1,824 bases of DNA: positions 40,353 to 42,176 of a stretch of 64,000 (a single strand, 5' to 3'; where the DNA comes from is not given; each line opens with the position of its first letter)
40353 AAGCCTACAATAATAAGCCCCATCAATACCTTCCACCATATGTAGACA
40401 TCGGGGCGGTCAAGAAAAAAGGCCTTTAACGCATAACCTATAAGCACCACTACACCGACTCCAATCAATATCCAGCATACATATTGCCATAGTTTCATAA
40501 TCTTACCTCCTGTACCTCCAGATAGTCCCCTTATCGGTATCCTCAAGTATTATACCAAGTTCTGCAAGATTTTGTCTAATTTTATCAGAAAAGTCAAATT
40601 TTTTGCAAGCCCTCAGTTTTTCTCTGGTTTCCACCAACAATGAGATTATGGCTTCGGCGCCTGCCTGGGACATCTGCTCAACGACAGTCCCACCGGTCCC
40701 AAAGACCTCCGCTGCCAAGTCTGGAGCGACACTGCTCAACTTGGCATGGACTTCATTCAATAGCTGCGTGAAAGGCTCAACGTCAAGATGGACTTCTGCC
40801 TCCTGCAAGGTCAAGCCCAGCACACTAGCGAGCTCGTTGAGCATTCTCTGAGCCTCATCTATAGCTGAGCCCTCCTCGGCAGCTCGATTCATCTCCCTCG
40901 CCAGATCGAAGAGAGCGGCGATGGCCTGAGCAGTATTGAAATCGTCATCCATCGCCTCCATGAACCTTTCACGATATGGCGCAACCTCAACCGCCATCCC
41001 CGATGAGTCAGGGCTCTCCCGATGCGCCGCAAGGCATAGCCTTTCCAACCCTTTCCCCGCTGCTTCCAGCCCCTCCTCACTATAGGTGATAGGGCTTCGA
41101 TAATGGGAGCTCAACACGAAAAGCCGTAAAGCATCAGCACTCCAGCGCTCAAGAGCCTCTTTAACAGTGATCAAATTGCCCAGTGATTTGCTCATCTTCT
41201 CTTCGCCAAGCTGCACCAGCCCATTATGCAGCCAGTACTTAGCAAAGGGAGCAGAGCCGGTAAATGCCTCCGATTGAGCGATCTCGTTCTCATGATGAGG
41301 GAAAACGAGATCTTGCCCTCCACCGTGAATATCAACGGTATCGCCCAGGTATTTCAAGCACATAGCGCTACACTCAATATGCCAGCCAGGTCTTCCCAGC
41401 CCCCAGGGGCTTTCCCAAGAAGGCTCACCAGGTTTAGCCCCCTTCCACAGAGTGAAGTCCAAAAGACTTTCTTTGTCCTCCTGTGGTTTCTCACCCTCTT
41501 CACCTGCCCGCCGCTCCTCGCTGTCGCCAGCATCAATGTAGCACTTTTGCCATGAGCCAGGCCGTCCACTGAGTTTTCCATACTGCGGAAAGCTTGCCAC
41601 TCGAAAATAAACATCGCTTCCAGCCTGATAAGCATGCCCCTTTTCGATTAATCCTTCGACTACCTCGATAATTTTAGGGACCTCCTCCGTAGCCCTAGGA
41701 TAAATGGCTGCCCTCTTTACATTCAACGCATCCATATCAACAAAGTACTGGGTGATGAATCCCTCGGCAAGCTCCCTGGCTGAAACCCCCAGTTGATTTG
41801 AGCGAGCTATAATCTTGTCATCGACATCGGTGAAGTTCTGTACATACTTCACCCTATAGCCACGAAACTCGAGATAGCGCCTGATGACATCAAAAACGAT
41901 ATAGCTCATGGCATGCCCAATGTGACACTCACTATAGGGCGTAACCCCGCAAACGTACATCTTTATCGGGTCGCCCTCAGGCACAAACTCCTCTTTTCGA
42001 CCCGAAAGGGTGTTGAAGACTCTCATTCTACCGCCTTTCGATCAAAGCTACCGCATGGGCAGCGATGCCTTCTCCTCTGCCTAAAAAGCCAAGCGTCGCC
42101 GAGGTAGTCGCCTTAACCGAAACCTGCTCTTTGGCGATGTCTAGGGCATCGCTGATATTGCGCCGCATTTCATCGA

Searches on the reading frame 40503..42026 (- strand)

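Call 50: search_protein_families(library=pfam, proteins=[window:40503-42026:-], max_evalue=0.0001)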
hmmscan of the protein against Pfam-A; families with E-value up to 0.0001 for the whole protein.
window:40503-42026:- (507 aa): 5 families
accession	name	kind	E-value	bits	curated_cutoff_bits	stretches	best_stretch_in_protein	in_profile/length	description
PF01406.26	tRNA-synt_1e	-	3.5e-123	411.2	27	1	20-323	9-299/301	tRNA synthetases class I (C) catalytic domain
PF09190.17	DALR_2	-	1.8e-19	70.4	22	1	354-408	1-57/57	DALR domain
PF00133.28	tRNA-synt_1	-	9.7e-14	51.4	22.7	1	232-312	330-410/414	tRNA synthetases class I (I, L, M and V)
PF09334.17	tRNA-synt_1g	-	6e-13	48.7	20.1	1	32-141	12-122/391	tRNA synthetases class I (M)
PF01921.24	tRNA-synt_1f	-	4.3e-06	26.3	27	0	253-310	260-315/360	tRNA synthetases class I (K)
